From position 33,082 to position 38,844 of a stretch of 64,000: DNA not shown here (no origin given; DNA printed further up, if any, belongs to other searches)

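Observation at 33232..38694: Domain architecture of the 1820-aa protein: beta-rich N-domain, ~800-aa helical region, MoxR-like AAA_5 core, helical/acidic C-terminus; no vWA partner domain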

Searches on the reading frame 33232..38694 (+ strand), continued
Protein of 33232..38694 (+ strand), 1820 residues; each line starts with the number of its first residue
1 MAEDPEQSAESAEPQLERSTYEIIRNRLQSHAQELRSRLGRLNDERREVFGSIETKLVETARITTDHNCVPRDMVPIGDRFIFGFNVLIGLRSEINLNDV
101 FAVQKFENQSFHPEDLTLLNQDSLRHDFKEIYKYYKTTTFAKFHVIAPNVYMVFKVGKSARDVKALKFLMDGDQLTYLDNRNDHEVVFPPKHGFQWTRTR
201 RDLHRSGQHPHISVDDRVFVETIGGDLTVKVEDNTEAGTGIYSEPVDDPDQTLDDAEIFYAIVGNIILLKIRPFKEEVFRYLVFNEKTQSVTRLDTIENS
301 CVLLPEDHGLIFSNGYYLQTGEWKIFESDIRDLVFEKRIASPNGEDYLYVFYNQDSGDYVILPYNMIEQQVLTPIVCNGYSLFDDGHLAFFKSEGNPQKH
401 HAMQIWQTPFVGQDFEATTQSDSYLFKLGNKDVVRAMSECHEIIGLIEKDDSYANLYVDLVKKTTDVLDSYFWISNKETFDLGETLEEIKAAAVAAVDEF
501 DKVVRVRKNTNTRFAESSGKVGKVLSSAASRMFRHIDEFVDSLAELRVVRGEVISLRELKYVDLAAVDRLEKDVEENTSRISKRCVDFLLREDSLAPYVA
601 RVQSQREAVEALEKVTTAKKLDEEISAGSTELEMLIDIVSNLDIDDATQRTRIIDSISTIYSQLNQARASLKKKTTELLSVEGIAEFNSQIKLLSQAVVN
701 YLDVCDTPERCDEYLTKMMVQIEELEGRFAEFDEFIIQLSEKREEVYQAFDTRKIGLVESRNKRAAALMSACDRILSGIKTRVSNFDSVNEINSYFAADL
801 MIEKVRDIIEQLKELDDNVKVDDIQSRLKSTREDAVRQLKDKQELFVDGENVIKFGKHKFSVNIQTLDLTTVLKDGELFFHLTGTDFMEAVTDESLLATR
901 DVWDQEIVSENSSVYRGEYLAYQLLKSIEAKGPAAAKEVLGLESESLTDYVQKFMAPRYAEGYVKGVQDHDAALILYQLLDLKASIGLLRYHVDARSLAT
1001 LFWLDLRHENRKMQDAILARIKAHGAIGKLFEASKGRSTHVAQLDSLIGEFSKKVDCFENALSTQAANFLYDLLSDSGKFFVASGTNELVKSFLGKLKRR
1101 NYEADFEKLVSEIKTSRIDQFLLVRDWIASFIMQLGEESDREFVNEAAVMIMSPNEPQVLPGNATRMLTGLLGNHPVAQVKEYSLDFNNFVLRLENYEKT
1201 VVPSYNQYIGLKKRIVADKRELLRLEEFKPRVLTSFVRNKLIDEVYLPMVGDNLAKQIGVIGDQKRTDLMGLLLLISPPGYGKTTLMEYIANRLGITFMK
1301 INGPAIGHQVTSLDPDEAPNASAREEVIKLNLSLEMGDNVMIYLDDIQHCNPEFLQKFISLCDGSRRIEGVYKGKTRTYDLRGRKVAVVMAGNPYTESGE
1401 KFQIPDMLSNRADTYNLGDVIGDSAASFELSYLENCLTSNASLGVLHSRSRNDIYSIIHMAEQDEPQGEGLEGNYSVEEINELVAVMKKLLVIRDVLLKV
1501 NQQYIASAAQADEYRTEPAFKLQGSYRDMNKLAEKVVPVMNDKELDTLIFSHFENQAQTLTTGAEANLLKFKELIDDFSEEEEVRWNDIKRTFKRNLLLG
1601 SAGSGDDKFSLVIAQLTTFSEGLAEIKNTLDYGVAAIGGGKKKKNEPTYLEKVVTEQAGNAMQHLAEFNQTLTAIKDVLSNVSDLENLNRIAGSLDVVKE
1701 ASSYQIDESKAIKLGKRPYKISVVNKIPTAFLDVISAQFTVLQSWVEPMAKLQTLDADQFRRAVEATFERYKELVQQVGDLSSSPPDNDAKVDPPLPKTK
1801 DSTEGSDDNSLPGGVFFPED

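Call 15: find_related_loci(query=A1, collection=genome_contigs, flank=8000)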
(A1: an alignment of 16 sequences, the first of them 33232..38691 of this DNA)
Query A1 (1820 aa) in genome_contigs; peptide patterns used: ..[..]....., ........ (x = any residue, [..] = any of these).
600 stretches matched a pattern (row limit reached: there are more); 561 encode a relative of the query (tblastn E <= 1e-3); the best 80 are kept; 80 distinct loci.
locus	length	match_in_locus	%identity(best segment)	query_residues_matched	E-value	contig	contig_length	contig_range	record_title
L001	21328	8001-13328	61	1-1786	0e+0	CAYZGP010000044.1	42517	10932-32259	MAG TPA_asm: uncultured Pirellulaceae bacterium isolate SRP114822_co2_89 genome assembly, contig: NODE_748_length_42517_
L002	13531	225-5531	55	4-1786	0e+0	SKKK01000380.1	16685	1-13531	MAG: Planctomycetaceae bacterium isolate CSSed162cmA_153 CSSed16-2cmA-8530, whole genome shotgun sequence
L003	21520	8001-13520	54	5-1778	0e+0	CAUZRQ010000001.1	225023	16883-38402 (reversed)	MAG: Planctomycetota bacterium isolate CB6_AW.30 genome assembly, contig: Ga0310123_10000003, whole genome shotgun seque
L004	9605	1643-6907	55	4-1778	0e+0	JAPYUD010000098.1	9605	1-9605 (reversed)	MAG: Pirellulaceae bacterium isolate PW8.concoct.81 PW8_8008_length_9605_cov_6.997696, whole genome shotgun sequence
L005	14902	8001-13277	55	16-1780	0e+0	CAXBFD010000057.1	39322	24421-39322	MAG TPA_asm: uncultured bacterium isolate ERR2762125_concoct_30 genome assembly, contig: ERZ3421902.465, whole genome sh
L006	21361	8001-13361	54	6-1775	0e+0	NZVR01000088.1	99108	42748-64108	MAG: Blastopirellula sp. isolate NAT61 40924, whole genome shotgun sequence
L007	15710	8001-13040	55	3-1680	0e+0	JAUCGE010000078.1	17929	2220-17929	Desulfobacterales bacterium HSG16 NODE_113_length_17929, whole genome shotgun sequence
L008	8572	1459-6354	54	7-1630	0e+0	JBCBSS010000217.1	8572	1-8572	MAG: Bacteroidota bacterium isolate J06638_29 NODE_217_length_8572_cov_9.057092, whole genome shotgun sequence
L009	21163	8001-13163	54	5-1751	0e+0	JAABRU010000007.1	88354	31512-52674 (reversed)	MAG: Desulfobacteraceae bacterium isolate S08.Bin136 Scaffold_39, whole genome shotgun sequence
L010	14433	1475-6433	53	15-1676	0e+0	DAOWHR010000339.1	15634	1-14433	MAG TPA_asm: Anaerohalosphaeraceae bacterium isolate CSMAG_2022 CSMAG_2022_k141_5871181_length_15634_cov_8.0000, whole g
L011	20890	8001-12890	54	1-1631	0e+0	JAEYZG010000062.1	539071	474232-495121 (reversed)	MAG: Bacteroidetes bacterium isolate OH_CBlB_80 k127_302336, whole genome shotgun sequence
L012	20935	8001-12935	55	16-1646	0e+0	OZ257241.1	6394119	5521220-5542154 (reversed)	MAG: Roseivirga sp. isolate 41ee1c54-7d41-4592-86ce-9a47ec6e0262 genome assembly, chromosome: 1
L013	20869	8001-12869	54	6-1630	0e+0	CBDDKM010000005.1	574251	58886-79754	MAG: Parvicellaceae bacterium isolate 2f2d11d2-0c83-4b6d-90d6-ffcac063f1ac genome assembly, contig: contig_5, whole geno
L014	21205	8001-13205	53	3-1758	0e+0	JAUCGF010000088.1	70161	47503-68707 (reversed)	Desulfococcaceae bacterium HSG9 NODE_20_length_70161, whole genome shotgun sequence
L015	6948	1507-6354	54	10-1626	0e+0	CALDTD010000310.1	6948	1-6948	MAG: uncultured Flavobacteriales bacterium isolate L1_Bin_METABAT__124_sub_1 genome assembly, contig: c_000001051435, wh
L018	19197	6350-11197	53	4-1630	0e+0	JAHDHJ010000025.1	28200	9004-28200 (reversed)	MAG: Saprospiraceae bacterium isolate MAG-67 RZ_4708, whole genome shotgun sequence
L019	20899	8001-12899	52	4-1630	0e+0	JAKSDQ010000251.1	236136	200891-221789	MAG: Cytophagales bacterium isolate MAG.99 k141_3263335, whole genome shotgun sequence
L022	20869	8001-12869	53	15-1630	0e+0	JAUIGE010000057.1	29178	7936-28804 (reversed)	MAG: Bacteroidia bacterium isolate Co_bin.136 NODE_9451_length_29178_cov_2.870022, whole genome shotgun sequence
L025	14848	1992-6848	52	8-1630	0e+0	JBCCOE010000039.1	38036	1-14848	MAG: Bacteroidota bacterium isolate P01_C01_bin.97 k141_2506459_length_38036_cov_18.2612, whole genome shotgun sequence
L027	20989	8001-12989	51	15-1630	0e+0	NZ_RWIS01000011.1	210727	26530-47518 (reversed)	Hymenobacter metallilatus strain 9PBR-2 NODE_11_length_210727_cov_15.202293, whole genome shotgun sequence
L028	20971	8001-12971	51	15-1630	0e+0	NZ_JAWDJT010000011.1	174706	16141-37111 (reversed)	Hymenobacter endophyticus strain ZK17L-C2 idba_K_17_124_22_11, whole genome shotgun sequence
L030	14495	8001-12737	53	9-1630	0e+0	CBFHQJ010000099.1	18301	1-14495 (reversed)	MAG: Akkermansiaceae bacterium isolate AGTU_79_bin_1_indstr genome assembly, contig: AGTU_79_bin_1_indstr_c99, whole gen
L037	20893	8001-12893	51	6-1630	0e+0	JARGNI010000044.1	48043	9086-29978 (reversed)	MAG: Verrucomicrobiales bacterium isolate bin_ak_oxhcr2.025 NODE_603_length_48043_cov_135.658665, whole genome shotgun s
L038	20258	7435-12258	52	15-1630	0e+0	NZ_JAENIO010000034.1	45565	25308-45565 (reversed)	Roseibacillus ishigakijimensis strain KCTC 12986 scaffold_34_45566, whole genome shotgun sequence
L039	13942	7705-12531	53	16-1641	0e+0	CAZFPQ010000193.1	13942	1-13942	MAG TPA_asm: uncultured Bacteroidia bacterium isolate SRP135972_co1_75 genome assembly, contig: NODE_5354_length_13942_c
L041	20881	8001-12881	50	16-1630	0e+0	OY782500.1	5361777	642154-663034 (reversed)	MAG: Vallitaleaceae bacterium isolate 08788439-a597-456a-b4e9-0d8f61821b33 genome assembly, chromosome: 1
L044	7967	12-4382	54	173-1630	0e+0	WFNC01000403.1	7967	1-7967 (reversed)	MAG: Flavobacteriales bacterium isolate S010_51 k151_303990, whole genome shotgun sequence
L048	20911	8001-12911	53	8-1630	0e+0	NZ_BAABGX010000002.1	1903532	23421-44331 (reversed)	Nibribacter koreensis strain JCM 17917 sequence2, whole genome shotgun sequence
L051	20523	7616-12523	51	6-1641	0e+0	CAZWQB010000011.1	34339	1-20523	MAG TPA_asm: uncultured Roseivirgaceae bacterium isolate SRP220891_co3_507 genome assembly, contig: NODE_1236_length_343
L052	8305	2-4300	53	206-1641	0e+0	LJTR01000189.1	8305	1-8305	MAG: Phycisphaerae bacterium SG8_4 WOR_8-12_11690, whole genome shotgun sequence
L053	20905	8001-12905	48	1-1630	0e+0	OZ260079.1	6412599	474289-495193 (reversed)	MAG: Phragmitibacter sp. isolate NI281-mx-bin07 genome assembly, chromosome: 1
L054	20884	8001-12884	50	15-1630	0e+0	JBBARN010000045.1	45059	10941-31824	MAG: Luteolibacter sp. isolate EUL_220 ctg45-EUL_220, whole genome shotgun sequence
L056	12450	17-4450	52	149-1630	0e+0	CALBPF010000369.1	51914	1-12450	MAG TPA_asm: uncultured Flammeovirgaceae bacterium isolate SRR3401483_bin.57_CONCOCT_v1.1_MAG genome assembly, contig: E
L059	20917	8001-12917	47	6-1630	0e+0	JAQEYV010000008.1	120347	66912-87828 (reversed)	Clostridiaceae bacterium OF42-15pH9A OF42-15pH9A.Scaf8, whole genome shotgun sequence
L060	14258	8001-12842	48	1-1630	0e+0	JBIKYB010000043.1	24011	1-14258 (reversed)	MAG: Prosthecobacter sp. isolate ME2015-10-10_3300044731_group6_bin110 Rohwer_bin2784_scaffold_1132_c1, whole genome sho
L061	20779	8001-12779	48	16-1630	0e+0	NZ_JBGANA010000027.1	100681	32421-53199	MAG: Prosthecobacter sp. isolate MAG_AAO_H125.6 AAOH125-6_opera_contig_799, whole genome shotgun sequence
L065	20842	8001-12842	48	16-1634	0e+0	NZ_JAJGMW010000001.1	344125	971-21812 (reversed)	Leeuwenhoekiella parthenopeia strain Mr9 Scaffold1, whole genome shotgun sequence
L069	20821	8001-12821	47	16-1630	0e+0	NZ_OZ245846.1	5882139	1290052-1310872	MAG: Ulvibacterium sp. isolate 40d8580c-2cfc-4524-b3ab-290e7e8e622b chromosome 1, complete sequence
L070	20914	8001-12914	47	1-1630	0e+0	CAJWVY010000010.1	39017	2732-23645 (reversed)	MAG TPA_asm: uncultured Verrucomicrobiales bacterium isolate ERR599100_bin.33_MetaBAT_v2.12.1_MAG genome assembly, conti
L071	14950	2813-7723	47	1-1630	0e+0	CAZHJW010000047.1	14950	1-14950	MAG TPA_asm: uncultured Pedosphaera sp. isolate SRP077602_co9_528 genome assembly, contig: NODE_5106_length_14950_cov_9.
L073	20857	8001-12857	47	6-1630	0e+0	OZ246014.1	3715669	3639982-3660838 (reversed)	MAG: Croceivirga sp. isolate 5c42355b-214f-460b-bc36-9640d60be6b8 genome assembly, chromosome: 1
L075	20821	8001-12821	47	16-1630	0e+0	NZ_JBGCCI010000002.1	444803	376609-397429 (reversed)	Flavobacterium sp. 28YEA47A Ga0573052_02, whole genome shotgun sequence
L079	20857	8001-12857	54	15-1630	0e+0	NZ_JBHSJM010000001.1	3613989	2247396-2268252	Rubritalea spongiae strain KCTC 12906 tig00000001, whole genome shotgun sequence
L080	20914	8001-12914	45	1-1630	0e+0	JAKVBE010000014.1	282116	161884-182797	MAG: Lentisphaeria bacterium isolate ALOHA_ZT_20 ZT-Lentisphaeria-1_14, whole genome shotgun sequence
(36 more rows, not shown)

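Call 34: search_protein_families(library=pfam, proteins=[L065:3300-3695:+, L065:3708-4427:+, L065:2274-3029:-, L065:4430-5143:+, L065:5159-7225:+, L012:12989-13633:+, L012:13715-14485:+, L012:14516-15400:+], max_evalue=1)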
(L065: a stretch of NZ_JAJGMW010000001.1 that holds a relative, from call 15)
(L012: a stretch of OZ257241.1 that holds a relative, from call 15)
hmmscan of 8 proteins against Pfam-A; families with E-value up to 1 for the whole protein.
L065:3300-3695:+ (131 aa): 2 families
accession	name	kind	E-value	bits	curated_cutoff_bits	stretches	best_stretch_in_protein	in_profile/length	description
PF22550.1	CesT_Tir_1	-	1.6e-56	190.3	27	1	1-130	1-130/131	CesT_Tir_1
PF05932.18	CesT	-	0.012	16.1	22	1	39-114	32-111/119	Tir chaperone protein (CesT) family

L065:3708-4427:+ (239 aa): 10 families
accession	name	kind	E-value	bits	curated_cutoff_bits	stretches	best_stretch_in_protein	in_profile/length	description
PF04012.17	PspA_IM30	-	2.2e-41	142.3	33.9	1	2-230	1-218/220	PspA/IM30 family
PF24850.1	CC_BshC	-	0.027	14.8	27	1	186-236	49-99/159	Bacillithiol biosynthesis BshC, C-terminal coiled-coil domain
PF01594.21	AI-2E_transport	-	0.25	10.9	34.3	1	124-179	76-136/327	AI-2E family transporter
PF20667.3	Sec10_N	-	0.32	11.5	27.4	1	93-199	16-104/118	Exocyst complex component Sec10, N-terminal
PF05323.17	Pox_A21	-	0.48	11.4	25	0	114-196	27-108/111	Poxvirus A21 Protein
PF00261.25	Tropomyosin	-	0.64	9.8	38.6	0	97-230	16-155/242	Tropomyosin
PF23991.1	DUF7310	-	0.68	10.9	40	0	107-152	9-53/83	Coiled-coil region of unknown function (DUF7310)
PF07544.18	Med9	-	0.68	10.5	26.9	1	107-169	10-63/80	RNA polymerase II transcription mediator complex subunit 9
PF05278.17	PEARLI-4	-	0.7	9.9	29.9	1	96-151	153-208/234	Arabidopsis phospholipase-like protein (PEARLI 4)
PF20878.2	REST_helical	-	0.76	10.5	27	1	110-146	21-57/65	Helical region in REST corepressor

L065:2274-3029:- (251 aa): 6 families
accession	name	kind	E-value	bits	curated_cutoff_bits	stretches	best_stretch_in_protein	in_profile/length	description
PF12844.13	HTH_19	-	2.6e-11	43.7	30.2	1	5-66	1-62/64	Helix-turn-helix domain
PF01381.28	HTH_3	-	1.1e-09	38.6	23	1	12-62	5-55/55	Helix-turn-helix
PF13443.12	HTH_26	-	0.00022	21.8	22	1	7-65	1-60/63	Cro/C1-type HTH DNA-binding domain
PF00717.28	Peptidase_S24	-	0.00048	20.2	23.3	1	163-213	59-109/116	Peptidase S24-like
PF13560.12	HTH_31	-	0.0029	18.3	27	1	7-57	5-56/64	Helix-turn-helix domain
PF23135.2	TRI4_N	-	0.036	14.5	27.8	1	116-154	19-57/61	TRI4 N-terminal domain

L065:4430-5143:+ (237 aa): 1 family
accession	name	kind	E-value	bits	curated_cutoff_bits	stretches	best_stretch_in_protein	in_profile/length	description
PF20990.2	DUF2207_C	-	0.1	12.7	33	1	13-138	141-210/247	Predicted membrane protein (DUF2207) C-terminal domain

L065:5159-7225:+ (688 aa): 1 family
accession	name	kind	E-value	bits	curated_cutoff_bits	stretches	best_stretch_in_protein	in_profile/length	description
PF01145.31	Band_7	-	7e-14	52.7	23.6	1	32-215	2-165/176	SPFH domain / Band 7 family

L012:12989-13633:+ (214 aa): 2 families
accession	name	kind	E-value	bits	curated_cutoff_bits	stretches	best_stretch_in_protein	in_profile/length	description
PF13785.11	DUF4178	-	1.1e-18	68.1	25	1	61-202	3-134/136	Domain of unknown function (DUF4178)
PF24382.1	DUF7538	-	0.025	14.9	27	1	78-134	20-75/83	Family of unknown function (DUF7538)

L012:13715-14485:+ (256 aa): 1 family
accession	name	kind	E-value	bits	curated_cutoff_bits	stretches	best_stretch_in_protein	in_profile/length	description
PF09084.16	NMT1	-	0.11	12.9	20.5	1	15-98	111-193/216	NMT1/THI5 like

L012:14516-15400:+ (294 aa): 3 families
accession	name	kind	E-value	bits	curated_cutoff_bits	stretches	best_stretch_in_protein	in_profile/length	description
PF03994.20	DUF350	-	7.8e-54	181.7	26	2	160-294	6-133/133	Domain of Unknown Function (DUF350)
PF11517.13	Nab2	-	0.025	15.3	25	1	40-73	11-44/101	Nuclear abundant poly(A) RNA-bind protein 2 (Nab2)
PF04276.17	DUF443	-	0.29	11.3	26.2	1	163-223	29-85/202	Protein of unknown function (DUF443)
